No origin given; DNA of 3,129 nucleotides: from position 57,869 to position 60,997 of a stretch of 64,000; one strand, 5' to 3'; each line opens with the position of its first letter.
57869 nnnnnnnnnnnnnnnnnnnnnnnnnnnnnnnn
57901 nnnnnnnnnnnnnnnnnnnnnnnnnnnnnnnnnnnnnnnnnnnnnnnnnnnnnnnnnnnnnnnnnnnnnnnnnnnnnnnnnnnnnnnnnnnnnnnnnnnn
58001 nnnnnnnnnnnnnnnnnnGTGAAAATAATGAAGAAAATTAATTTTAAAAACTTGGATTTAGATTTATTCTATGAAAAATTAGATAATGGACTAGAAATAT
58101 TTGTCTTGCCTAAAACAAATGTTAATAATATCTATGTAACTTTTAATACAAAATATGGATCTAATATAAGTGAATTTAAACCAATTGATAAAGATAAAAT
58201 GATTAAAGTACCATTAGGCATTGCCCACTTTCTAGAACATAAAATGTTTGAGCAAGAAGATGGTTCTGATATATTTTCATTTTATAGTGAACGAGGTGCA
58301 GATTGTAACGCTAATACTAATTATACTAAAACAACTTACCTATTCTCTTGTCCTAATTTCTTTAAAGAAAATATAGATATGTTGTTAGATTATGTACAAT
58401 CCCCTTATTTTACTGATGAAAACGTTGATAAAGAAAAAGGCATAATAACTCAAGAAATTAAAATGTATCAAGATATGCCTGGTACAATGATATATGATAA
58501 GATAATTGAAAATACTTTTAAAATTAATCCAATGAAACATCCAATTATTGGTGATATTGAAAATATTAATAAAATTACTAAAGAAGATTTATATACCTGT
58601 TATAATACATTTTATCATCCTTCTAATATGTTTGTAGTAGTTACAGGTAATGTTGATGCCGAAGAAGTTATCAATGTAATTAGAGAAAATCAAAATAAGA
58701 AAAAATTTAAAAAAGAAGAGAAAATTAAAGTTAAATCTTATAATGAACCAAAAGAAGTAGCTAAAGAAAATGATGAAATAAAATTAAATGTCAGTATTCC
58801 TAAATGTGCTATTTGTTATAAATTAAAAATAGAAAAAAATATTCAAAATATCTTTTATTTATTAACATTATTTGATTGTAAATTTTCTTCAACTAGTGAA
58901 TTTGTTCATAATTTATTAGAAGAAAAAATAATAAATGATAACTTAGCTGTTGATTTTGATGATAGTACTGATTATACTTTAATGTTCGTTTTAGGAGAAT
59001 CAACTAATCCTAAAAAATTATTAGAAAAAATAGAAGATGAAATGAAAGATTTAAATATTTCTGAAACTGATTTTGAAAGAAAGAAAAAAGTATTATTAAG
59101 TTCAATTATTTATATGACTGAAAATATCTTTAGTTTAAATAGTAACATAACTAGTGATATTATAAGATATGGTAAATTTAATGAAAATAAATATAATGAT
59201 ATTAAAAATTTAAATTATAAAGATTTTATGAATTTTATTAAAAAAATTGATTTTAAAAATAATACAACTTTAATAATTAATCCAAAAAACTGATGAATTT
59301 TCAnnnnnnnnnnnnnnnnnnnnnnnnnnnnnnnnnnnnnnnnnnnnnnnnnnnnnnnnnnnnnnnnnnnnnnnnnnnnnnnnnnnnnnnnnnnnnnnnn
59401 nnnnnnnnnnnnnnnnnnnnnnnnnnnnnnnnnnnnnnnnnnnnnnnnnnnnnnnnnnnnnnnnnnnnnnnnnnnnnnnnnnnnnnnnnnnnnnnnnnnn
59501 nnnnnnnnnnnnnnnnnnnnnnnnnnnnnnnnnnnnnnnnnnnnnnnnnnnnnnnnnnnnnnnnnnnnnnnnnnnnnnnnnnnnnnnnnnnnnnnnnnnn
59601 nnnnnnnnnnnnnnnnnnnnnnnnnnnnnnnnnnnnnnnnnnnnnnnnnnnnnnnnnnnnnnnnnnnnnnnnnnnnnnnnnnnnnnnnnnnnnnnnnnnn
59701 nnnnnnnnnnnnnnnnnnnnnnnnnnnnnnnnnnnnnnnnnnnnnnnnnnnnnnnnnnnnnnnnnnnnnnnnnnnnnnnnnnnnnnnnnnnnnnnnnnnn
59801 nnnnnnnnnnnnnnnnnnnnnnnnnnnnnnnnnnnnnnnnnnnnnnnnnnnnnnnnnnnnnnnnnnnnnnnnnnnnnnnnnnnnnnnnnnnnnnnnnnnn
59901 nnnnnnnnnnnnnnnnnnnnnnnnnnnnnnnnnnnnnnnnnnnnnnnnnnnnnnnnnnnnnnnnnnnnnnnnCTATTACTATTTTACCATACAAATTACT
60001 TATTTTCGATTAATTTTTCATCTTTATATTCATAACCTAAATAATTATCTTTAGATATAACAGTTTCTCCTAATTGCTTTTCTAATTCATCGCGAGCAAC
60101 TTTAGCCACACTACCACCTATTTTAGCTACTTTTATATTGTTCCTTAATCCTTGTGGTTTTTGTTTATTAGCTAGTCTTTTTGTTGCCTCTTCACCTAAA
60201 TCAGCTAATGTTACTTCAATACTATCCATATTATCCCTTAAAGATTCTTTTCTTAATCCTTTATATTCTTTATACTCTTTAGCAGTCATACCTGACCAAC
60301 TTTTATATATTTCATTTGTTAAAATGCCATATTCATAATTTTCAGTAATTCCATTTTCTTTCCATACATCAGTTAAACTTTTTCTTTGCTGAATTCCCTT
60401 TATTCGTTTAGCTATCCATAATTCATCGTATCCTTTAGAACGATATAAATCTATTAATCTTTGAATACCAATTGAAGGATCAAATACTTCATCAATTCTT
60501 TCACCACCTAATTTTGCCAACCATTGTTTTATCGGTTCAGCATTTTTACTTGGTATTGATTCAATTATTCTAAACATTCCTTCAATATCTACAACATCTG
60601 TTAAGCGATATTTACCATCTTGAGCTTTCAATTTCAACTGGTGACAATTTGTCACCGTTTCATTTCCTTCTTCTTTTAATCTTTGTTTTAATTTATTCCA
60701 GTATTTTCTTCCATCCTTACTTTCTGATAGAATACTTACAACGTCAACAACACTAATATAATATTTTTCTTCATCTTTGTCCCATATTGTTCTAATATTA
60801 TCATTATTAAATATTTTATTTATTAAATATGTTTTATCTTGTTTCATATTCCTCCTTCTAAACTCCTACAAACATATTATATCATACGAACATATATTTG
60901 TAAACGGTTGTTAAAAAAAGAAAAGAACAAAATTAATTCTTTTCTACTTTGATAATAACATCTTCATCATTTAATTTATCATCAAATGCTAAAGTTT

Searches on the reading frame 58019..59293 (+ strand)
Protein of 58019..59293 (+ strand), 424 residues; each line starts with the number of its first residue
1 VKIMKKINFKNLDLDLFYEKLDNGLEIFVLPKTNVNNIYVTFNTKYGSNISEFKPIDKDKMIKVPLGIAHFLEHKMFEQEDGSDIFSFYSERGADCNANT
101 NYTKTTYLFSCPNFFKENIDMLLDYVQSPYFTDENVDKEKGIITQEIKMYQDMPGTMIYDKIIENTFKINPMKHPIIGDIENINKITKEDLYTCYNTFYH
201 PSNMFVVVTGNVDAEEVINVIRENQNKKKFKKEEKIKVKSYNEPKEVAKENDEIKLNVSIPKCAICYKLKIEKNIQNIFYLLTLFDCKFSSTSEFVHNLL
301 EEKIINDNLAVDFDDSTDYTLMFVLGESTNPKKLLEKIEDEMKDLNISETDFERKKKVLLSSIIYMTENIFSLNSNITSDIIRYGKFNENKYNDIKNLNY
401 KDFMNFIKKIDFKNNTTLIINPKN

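Call 37: search_protein_families(library=ncbifam, proteins=[window:58019-59293:+], max_evalue=0.001)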
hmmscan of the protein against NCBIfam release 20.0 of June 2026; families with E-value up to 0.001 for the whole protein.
window:58019-59293:+ (424 aa): 4 families
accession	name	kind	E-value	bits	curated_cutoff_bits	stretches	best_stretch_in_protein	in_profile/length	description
NF047421.1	YfmH_fam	equivalog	5e-115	385.1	250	1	8-420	2-421/425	EF-P 5-aminopentanol modification-associated protein YfmH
NF047422.1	YfmF_fam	equivalog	2.7e-16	59.5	285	1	101-411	84-402/412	EF-P 5-aminopentanol modification-associated protein YfmF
NF011681.0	PRK15101.1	equivalog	2.5e-07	29.1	765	1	66-232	84-259/961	pitrilysin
TIGR02110.1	PQQ_syn_pqqF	equivalog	4.7e-07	29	320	1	67-210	41-192/697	pyrroloquinoline quinone biosynthesis protein PqqF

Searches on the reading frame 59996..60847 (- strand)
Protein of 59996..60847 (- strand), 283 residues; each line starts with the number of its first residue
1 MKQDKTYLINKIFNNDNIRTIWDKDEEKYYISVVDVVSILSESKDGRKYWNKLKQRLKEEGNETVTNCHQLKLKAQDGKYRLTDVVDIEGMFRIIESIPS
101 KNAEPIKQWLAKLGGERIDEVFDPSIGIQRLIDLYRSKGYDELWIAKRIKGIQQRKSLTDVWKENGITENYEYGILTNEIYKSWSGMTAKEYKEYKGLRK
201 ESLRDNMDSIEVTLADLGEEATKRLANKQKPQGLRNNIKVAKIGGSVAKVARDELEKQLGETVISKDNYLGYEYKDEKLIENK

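Call 23: search_protein_families(library=pfam, proteins=[window:59996-60847:-])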
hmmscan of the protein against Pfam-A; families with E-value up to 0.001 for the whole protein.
window:59996-60847:- (283 aa): 2 families
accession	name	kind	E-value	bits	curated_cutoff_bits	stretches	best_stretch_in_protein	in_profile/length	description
PF02498.22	Bro-N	-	4.2e-09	37.4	25.6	1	17-111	1-91/96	BRO family, N-terminal domain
PF16242.11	Pyrid_ox_like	-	0.00036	20.5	28.8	1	4-83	49-127/149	Pyridoxamine 5'-phosphate oxidase like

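Call 73: find_encoding_contigs(protein=window:59996-60847:-, flank=10000, max_places=4)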
Protein window:59996-60847:- (283 aa): 5 contigs read that carry it; 3 places shown.
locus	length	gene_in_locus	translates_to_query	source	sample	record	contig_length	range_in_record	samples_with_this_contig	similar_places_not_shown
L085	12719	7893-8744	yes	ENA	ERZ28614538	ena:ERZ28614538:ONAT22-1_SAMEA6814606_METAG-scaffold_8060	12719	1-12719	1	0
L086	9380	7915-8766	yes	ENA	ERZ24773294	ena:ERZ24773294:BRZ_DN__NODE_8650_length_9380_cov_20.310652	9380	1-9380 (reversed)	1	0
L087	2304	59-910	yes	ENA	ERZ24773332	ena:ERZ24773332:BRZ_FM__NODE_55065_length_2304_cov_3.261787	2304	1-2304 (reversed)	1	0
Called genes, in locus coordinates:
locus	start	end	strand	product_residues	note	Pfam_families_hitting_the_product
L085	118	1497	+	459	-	-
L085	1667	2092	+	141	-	-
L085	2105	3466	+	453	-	PF28494:GlyRS_ins_1 (weak), PF00587:tRNA-synt_2b, PF03129:HGTP_anticodon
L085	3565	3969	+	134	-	PF04472:SepF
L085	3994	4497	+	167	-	PF05103:DivIVA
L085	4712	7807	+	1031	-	PF00133:tRNA-synt_1, PF09334:tRNA-synt_1g, PF08264:Anticodon_1, PF19302:DUF5915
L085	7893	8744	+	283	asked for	PF02498:Bro-N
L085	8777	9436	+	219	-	PF02698:DUF218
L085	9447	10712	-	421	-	PF00675:Peptidase_M16, PF05193:Peptidase_M16_C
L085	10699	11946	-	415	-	PF05193:Peptidase_M16_C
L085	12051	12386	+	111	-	PF04542:Sigma70_r2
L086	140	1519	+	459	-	-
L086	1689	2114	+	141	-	-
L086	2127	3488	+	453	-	PF28494:GlyRS_ins_1 (weak), PF00587:tRNA-synt_2b, PF03129:HGTP_anticodon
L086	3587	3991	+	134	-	PF04472:SepF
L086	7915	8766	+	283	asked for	PF02498:Bro-N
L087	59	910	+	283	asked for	PF02498:Bro-N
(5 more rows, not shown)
